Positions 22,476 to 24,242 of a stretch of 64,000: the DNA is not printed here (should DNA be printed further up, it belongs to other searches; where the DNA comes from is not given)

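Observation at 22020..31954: Nine-gene GST / SMP-30 lactonase / TTT transporter / two PrpD-like / RraA-like operon with divergent IclR: possible non-orthologous lower pathway for a lactone-tricarboxylate such as 2-pyrone-4,6-dicarboxylate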

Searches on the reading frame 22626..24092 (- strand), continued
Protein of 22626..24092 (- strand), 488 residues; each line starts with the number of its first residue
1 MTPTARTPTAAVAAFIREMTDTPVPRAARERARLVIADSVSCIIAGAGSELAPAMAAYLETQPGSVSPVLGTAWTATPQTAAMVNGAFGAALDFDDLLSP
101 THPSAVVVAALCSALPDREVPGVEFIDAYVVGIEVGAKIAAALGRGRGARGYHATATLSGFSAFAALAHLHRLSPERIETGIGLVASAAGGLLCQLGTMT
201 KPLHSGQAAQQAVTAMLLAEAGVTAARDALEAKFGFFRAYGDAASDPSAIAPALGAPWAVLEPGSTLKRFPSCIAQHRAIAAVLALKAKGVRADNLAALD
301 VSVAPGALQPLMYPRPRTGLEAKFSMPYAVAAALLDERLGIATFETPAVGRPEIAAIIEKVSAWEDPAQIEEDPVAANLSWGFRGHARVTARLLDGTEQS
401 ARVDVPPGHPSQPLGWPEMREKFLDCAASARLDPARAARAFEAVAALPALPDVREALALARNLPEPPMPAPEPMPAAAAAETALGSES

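Call 53: find_homologous_proteins(query=window:22626-24092:-, max_evalue=1e-60)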
Query window:22626-24092:- (488 aa): 73 proteins with E <= 1e-60 among 8000 candidates.
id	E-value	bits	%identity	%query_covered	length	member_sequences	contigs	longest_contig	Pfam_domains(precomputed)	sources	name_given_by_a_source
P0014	0.0e+0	1034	100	100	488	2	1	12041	PF19305.5,PF03972.20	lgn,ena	-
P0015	6.3e-182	624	66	93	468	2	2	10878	PF19305.5,PF03972.20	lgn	-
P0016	1.0e-167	577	60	91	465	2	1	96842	PF19305.5,PF03972.20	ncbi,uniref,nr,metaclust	ncbi:MmgE/PrpD family protein [Ensifer sp. YR511]|uniref:MmgE/PrpD family protein n=1 Tax=Ensifer sp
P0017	1.7e-166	573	60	94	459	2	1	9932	PF19305.5,PF03972.20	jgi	-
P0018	1.8e-164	566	59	93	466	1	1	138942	PF19305.5,PF03972.20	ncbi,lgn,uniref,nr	ncbi:MmgE/PrpD family protein [Ensifer sp. ENS05]|uniref:MmgE/PrpD family protein n=1 Tax=Ensifer sp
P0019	3.1e-164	566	64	87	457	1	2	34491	PF19305.5,PF03972.20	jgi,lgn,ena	-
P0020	4.6e-163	562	62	92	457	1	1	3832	PF19305.5,PF03972.20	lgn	-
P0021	9.0e-163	561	61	92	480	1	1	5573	PF19305.5,PF03972.20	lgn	-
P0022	5.9e-162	558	60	92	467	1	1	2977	PF19305.5,PF03972.20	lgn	-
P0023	5.3e-158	545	59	89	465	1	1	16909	PF19305.5,PF03972.20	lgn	-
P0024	1.7e-157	543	57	93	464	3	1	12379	PF19305.5,PF03972.20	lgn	-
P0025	6.4e-156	538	60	91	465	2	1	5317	PF19305.5,PF03972.20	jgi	jgi:2-methylcitrate dehydratase PrpD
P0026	2.2e-155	537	57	92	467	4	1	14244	PF19305.5,PF03972.20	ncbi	-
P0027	8.1e-155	535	57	92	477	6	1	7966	PF19305.5,PF03972.20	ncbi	-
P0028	1.4e-153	530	57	94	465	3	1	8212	PF19305.5,PF03972.20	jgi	jgi:2-methylcitrate dehydratase PrpD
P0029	1.1e-149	518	56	91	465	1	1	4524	PF19305.5,PF03972.20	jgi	jgi:2-methylcitrate dehydratase PrpD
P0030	1.6e-146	507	55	92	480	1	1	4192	PF19305.5,PF03972.20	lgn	-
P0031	1.7e-146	507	56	92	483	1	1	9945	PF19305.5,PF03972.20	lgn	-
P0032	1.8e-144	500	65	79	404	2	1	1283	PF19305.5,PF03972.20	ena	-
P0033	3.0e-143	497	52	90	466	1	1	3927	PF19305.5,PF03972.20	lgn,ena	-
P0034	1.9e-121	425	49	94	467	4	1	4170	PF19305.5,PF03972.20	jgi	jgi:2-methylcitrate dehydratase PrpD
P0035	1.8e-120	421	48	92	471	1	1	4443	PF19305.5,PF03972.20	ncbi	-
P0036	6.8e-120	419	53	87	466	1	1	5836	PF19305.5,PF03972.20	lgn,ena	-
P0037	2.5e-119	418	48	91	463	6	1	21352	PF19305.5,PF03972.20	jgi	jgi:2-methylcitrate dehydratase PrpD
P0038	7.3e-118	413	47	92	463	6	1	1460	PF19305.5,PF03972.20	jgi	jgi:2-methylcitrate dehydratase PrpD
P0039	1.6e-117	412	52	87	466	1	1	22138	PF19305.5,PF03972.20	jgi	jgi:2-methylcitrate dehydratase PrpD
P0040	3.2e-117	411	48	92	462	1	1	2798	PF19305.5,PF03972.20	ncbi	-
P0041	2.6e-116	408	48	91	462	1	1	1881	PF19305.5,PF03972.20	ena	-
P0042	3.2e-116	407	52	88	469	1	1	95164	PF19305.5,PF03972.20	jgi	jgi:2-methylcitrate dehydratase PrpD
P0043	1.5e-115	405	52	86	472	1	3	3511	PF19305.5,PF03972.20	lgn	-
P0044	2.6e-115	404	51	91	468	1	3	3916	PF19305.5,PF03972.20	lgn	-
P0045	2.0e-114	401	47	92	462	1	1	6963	PF19305.5,PF03972.20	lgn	-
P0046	2.2e-114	401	50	94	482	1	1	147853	PF19305.5,PF03972.20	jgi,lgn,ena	jgi:2-methylcitrate dehydratase PrpD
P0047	3.6e-114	401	46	92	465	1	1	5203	PF19305.5,PF03972.20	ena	-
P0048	6.4e-114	400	50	93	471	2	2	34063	PF19305.5,PF03972.20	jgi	jgi:2-methylcitrate dehydratase PrpD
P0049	1.5e-113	399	47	93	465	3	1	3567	PF19305.5,PF03972.20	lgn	-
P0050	1.9e-113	398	46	92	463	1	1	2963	PF19305.5,PF03972.20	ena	-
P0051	2.8e-113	398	46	92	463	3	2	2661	PF19305.5,PF03972.20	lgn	-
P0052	4.8e-112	394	46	91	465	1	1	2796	PF19305.5,PF03972.20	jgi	jgi:2-methylcitrate dehydratase PrpD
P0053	5.0e-112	394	46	91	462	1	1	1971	PF19305.5,PF03972.20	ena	-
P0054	3.2e-111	391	48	92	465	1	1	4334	PF19305.5,PF03972.20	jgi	jgi:2-methylcitrate dehydratase PrpD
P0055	8.0e-111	390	45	91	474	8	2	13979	PF19305.5,PF03972.20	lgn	-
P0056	2.5e-109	385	45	92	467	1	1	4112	PF19305.5,PF03972.20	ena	-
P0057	3.4e-109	384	46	89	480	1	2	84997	PF19305.5,PF03972.20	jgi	jgi:2-methylcitrate dehydratase PrpD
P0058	3.9e-109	384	46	92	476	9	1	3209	PF19305.5,PF03972.20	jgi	jgi:2-methylcitrate dehydratase PrpD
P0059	2.6e-108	381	45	92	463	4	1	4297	PF19305.5,PF03972.20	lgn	-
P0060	1.8e-107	379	44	86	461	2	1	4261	PF19305.5,PF03972.20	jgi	jgi:2-methylcitrate dehydratase PrpD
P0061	1.2e-106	376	46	93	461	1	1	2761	PF19305.5,PF03972.20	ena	-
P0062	2.0e-106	375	45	91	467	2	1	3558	PF19305.5,PF03972.20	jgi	jgi:2-methylcitrate dehydratase PrpD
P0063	1.0e-105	373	48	93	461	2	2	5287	PF19305.5,PF03972.20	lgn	-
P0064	3.4e-105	371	45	92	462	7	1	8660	PF19305.5,PF03972.20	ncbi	ncbi:MAG: MmgE/PrpD family protein [Burkholderiales bacterium]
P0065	5.1e-105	370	44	92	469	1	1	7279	PF19305.5,PF03972.20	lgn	-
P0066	6.5e-105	370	49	82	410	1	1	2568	PF19305.5,PF03972.20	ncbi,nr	ncbi:MAG: MmgE/PrpD family protein, partial [Burkholderiales bacterium]|nr:MmgE/PrpD family protein 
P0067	1.2e-101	359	43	92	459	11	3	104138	PF19305.5,PF03972.20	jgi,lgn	jgi:2-methylcitrate dehydratase PrpD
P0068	5.4e-100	354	49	78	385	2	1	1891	PF19305.5,PF03972.20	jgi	jgi:2-methylcitrate dehydratase PrpD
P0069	4.0e-99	351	45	89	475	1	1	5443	PF19305.5,PF03972.20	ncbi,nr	ncbi:MAG: mmgE/PrpD family protein [Rhizobacter sp.]|nr:mmgE/PrpD family protein [Rhizobacter sp.]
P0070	1.1e-94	336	42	93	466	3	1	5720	PF19305.5,PF03972.20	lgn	-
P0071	1.8e-94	336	47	73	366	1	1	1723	PF19305.5,PF03972.20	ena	-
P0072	3.4e-94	335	40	93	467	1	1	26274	PF19305.5,PF03972.20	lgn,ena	-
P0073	1.5e-92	329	40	93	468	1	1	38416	PF19305.5,PF03972.20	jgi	jgi:2-methylcitrate dehydratase PrpD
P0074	1.3e-91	326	39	93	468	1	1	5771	PF19305.5,PF03972.20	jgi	jgi:2-methylcitrate dehydratase PrpD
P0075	2.2e-82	296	51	64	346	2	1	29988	PF19305.5,PF03972.20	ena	-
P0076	1.2e-80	290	42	88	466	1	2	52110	PF19305.5,PF03972.20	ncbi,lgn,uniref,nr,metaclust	ncbi:MmgE/PrpD family protein [Paracidovorax cattleyae]|uniref:2-methylcitrate dehydratase PrpD n=1 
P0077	5.1e-80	288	44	70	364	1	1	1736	PF19305.5,PF03972.20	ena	-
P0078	3.9e-78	282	40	92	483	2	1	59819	PF19305.5,PF03972.20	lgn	-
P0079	8.8e-78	281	37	93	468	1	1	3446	PF19305.5,PF03972.20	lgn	-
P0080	6.2e-73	265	39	92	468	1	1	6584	PF19305.5,PF03972.20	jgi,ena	-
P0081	4.1e-68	249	36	93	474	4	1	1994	PF19305.5,PF03972.20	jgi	jgi:2-methylcitrate dehydratase PrpD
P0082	2.0e-67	247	36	92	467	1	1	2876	PF19305.5,PF03972.20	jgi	jgi:2-methylcitrate dehydratase PrpD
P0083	1.2e-66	244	37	93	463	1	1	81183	PF19305.5,PF03972.20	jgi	-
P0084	4.4e-66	242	40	91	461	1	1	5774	PF19305.5,PF03972.20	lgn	-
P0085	4.3e-63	232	36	86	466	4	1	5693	PF19305.5,PF03972.20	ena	-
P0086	7.2e-61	225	34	91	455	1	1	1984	PF19305.5,PF03972.20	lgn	-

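Call 54: find_encoding_contigs(protein=P0016, flank=10000, max_places=1)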
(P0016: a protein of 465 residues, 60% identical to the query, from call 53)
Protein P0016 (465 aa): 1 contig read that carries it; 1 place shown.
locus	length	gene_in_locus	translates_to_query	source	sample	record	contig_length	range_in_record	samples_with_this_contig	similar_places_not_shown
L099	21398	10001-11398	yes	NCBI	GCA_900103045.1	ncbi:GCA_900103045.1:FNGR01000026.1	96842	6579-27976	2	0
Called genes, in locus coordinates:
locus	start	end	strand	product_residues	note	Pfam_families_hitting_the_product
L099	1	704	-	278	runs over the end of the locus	PF00497:SBP_bac_3, PF10613:Lig_chan-Glu_bd (weak)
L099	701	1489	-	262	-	PF09818:ABC_ATPase (faint), PF00005:ABC_tran, PF02463:SMC_N, PF13191:AAA_16 (faint), PF13555:AAA_29 (faint), PF13304:AAA_21 (faint)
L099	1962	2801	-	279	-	PF09339:HTH_IclR, PF08279:HTH_11 (weak), PF13412:HTH_24 (faint), PF01614:IclR_C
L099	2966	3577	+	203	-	PF02798:GST_N, PF13417:GST_N_3, PF13409:GST_N_2, PF13410:GST_C_2 (weak)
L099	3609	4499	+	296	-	PF08450:SGL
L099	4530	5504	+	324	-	PF03401:TctC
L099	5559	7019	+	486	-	PF03972:MmgE_PrpD_N, PF19305:MmgE_PrpD_C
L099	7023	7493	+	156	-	PF07331:TctB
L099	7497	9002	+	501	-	PF01970:TctA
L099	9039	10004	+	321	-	PF03401:TctC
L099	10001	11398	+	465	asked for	PF03972:MmgE_PrpD_N, PF19305:MmgE_PrpD_C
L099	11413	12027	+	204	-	PF03737:RraA-like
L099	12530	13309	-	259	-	PF00106:adh_short, PF13561:adh_short_C2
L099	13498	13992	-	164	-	PF00710:Asparaginase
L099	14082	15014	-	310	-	PF18631:Cucumopine_C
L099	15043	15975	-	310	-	PF00126:HTH_1, PF03466:LysR_substrate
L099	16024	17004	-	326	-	PF03401:TctC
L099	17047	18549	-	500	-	PF01970:TctA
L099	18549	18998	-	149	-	PF07331:TctB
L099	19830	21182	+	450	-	PF00083:Sugar_tr, PF07690:MFS_1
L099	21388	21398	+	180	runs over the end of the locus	PF02776:TPP_enzyme_N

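Call 55: find_encoding_contigs(protein=P0019, flank=10000, max_places=1)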
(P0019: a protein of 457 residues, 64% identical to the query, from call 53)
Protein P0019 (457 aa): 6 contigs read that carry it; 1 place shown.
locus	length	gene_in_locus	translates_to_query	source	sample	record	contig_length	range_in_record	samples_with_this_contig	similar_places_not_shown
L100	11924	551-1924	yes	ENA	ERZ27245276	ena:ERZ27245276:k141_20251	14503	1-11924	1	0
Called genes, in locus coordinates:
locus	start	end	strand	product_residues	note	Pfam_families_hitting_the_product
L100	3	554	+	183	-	?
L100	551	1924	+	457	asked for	PF03972:MmgE_PrpD_N, PF19305:MmgE_PrpD_C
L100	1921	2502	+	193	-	PF03737:RraA-like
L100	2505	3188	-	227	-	PF01970:TctA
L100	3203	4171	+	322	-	PF03401:TctC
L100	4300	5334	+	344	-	PF01548:DEDD_Tnp_IS110, PF02371:Transposase_20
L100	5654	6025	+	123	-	PF13340:DUF4096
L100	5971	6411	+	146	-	PF01609:DDE_Tnp_1, PF13612:DDE_Tnp_1_3, PF13586:DDE_Tnp_1_2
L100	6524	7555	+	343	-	PF01548:DEDD_Tnp_IS110, PF02371:Transposase_20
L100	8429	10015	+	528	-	PF00496:SBP_bac_5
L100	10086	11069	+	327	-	PF19300:BPD_transp_1_N, PF00528:BPD_transp_1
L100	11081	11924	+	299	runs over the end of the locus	PF12911:OppC_N, PF00528:BPD_transp_1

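Call 56: find_encoding_contigs(protein=P0015, flank=10000, max_places=1)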
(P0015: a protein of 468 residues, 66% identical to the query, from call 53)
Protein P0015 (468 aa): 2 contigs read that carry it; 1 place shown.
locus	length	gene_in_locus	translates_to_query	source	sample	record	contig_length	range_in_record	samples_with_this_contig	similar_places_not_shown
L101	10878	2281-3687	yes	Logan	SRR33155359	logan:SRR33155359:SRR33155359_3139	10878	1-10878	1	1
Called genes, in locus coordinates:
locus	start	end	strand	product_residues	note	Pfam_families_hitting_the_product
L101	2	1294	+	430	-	?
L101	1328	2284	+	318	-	PF03401:TctC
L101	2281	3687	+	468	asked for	PF03972:MmgE_PrpD_N, PF19305:MmgE_PrpD_C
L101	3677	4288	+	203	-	PF03737:RraA-like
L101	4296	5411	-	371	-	PF00890:FAD_binding_2, PF01266:DAO (weak)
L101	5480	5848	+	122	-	-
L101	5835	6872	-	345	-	PF03401:TctC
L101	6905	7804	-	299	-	PF13714:PEP_mutase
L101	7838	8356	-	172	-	PF01970:TctA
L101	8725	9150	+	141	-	-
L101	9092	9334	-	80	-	PF01970:TctA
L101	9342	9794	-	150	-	PF07331:TctB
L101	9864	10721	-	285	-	PF04909:Amidohydro_2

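Call 71: find_encoding_contigs(protein=P0018, flank=10000, max_places=1)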
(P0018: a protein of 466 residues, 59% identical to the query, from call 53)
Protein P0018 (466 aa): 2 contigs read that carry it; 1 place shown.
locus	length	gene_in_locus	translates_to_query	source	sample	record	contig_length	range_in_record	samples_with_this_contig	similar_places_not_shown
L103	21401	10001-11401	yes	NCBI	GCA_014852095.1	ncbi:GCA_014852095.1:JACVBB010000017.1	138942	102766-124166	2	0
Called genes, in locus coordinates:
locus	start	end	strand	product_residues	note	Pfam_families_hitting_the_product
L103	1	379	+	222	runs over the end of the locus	PF03737:RraA-like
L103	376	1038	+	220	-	PF03737:RraA-like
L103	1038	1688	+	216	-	PF03737:RraA-like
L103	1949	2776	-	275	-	PF08279:HTH_11 (weak), PF09339:HTH_IclR, PF01614:IclR_C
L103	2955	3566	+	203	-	PF02798:GST_N (weak), PF13417:GST_N_3, PF13409:GST_N_2, PF13410:GST_C_2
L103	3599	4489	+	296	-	PF08450:SGL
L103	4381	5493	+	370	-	PF03401:TctC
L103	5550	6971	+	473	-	PF03972:MmgE_PrpD_N, PF19305:MmgE_PrpD_C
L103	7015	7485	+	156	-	PF07331:TctB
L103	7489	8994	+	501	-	PF01970:TctA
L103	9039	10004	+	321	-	PF03401:TctC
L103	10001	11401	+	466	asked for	PF03972:MmgE_PrpD_N, PF19305:MmgE_PrpD_C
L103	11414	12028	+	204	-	PF03737:RraA-like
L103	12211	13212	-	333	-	PF09084:NMT1 (faint)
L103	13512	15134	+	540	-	PF00496:SBP_bac_5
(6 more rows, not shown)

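Call 72: find_encoding_contigs(protein=P0042, flank=10000, max_places=1)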
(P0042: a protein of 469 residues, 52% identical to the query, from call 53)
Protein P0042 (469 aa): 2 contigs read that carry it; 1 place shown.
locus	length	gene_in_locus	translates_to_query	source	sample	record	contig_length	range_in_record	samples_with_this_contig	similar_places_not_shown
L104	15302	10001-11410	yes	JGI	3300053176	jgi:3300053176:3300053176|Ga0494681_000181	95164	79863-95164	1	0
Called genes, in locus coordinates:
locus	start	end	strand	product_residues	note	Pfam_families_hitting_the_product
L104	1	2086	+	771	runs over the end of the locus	PF00082:Peptidase_S8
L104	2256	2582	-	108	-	PF13610:DDE_Tnp_IS240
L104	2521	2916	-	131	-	PF13610:DDE_Tnp_IS240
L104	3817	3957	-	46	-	-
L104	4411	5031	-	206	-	PF03737:RraA-like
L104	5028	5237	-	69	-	-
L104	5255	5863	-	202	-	PF02798:GST_N (weak), PF13417:GST_N_3, PF13409:GST_N_2, PF13410:GST_C_2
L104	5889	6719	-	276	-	PF04909:Amidohydro_2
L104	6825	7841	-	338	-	PF03401:TctC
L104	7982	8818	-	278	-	PF09339:HTH_IclR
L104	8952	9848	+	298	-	PF03401:TctC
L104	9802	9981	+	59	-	-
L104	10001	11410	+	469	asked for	PF03972:MmgE_PrpD_N, PF19305:MmgE_PrpD_C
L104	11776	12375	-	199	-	PF12840:HTH_20 (weak), PF13404:HTH_AsnC-type, PF13412:HTH_24, PF01037:AsnC_trans_reg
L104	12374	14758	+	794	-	PF00456:Transketolase_N (weak), PF13292:DXP_synthase_N (faint)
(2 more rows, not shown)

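Call 77: search_protein_families(library=ncbifam, proteins=[L101:6905-7804:-, L101:4296-5411:-, L099:14082-15014:-], max_evalue=0.00001)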
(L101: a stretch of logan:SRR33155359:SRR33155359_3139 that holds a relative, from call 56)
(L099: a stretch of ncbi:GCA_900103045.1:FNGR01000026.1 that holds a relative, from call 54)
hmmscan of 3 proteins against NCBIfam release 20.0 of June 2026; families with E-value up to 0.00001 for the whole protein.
L101:6905-7804:- (299 aa): 6 families
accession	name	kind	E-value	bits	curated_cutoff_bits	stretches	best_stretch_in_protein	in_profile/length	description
TIGR02317.1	prpB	equivalog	9.8e-47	159.5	354.4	1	7-282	3-275/285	methylisocitrate lyase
TIGR02319.1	CPEP_Pphonmut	equivalog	1.1e-40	139.8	420.05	1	8-287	7-284/294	carboxyvinyl-carboxyphosphonate phosphorylmutase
NF008455.0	PRK11320.1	equivalog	1.5e-35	122.9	353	1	25-281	27-281/295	methylisocitrate lyase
TIGR02321.1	Pphn_pyruv_hyd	equivalog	3e-26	92.2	374.4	1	8-186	6-186/290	phosphonopyruvate hydrolase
TIGR02320.1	PEP_mutase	equivalog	1.1e-24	86.9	319.55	1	10-186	2-188/284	phosphoenolpyruvate mutase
NF011645.0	PRK15063.1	equivalog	3.3e-06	26.2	562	1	73-122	144-193/430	isocitrate lyase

L101:4296-5411:- (371 aa): 21 families
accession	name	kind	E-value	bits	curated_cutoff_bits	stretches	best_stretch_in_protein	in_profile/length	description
TIGR01813.1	flavo_cyto_c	subfamily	1e-32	113.5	285.45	1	6-361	127-441/444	flavocytochrome c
NF004789.0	PRK06134.1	subfamily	7.7e-30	104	747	1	7-363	215-564/581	FAD-dependent oxidoreductase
NF009476.0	PRK12839.1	equivalog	6.3e-24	84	940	1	8-366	213-564/572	FAD-dependent oxidoreductase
NF006130.0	PRK08274.1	equivalog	8e-24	84.3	369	1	8-367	131-459/467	FAD-dependent tricarballylate dehydrogenase TcuA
NF009477.0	PRK12843.1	equivalog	3e-23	82.1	758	1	8-342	220-537/578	FAD-dependent oxidoreductase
NF005510.0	PRK07121.1-3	subfamily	1.4e-22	80.2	481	2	172-366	303-486/492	FAD-binding protein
NF005882.1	PRK07843.1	equivalog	3.9e-22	78.4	788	2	171-362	332-543/547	3-oxosteroid 1-dehydrogenase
NF009478.0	PRK12844.1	equivalog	1.2e-21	76.6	789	1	11-362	212-544/559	3-ketosteroid-delta-1-dehydrogenase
NF005511.0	PRK07121.1-4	equivalog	5.5e-20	71.3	466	1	168-349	335-516/553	FAD-binding protein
NF009474.0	PRK12837.1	equivalog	7.4e-18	64.6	675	1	16-343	181-478/513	FAD-binding protein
NF005512.0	PRK07121.1-5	subfamily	1e-17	63.8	812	1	262-366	375-486/489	FAD-binding protein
NF053676.1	4oxCHCAChcC1Cy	equivalog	4.9e-17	61.5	1000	1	8-344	186-497/528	4-oxocyclohexanecarboxylate 2-dehydrogenase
NF009473.0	PRK12835.1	subfamily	5.1e-16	58.2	837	1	8-119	212-315/585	FAD-binding protein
NF005064.0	PRK06481.1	equivalog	1.6e-15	56.9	542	1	171-366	318-499/506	flavocytochrome c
NF053717.1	VnlPnlRedVprA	equivalog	1.2e-14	54.1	600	1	234-344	345-446/481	vinyl phenol reductase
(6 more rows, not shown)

L099:14082-15014:- (310 aa): 0 families
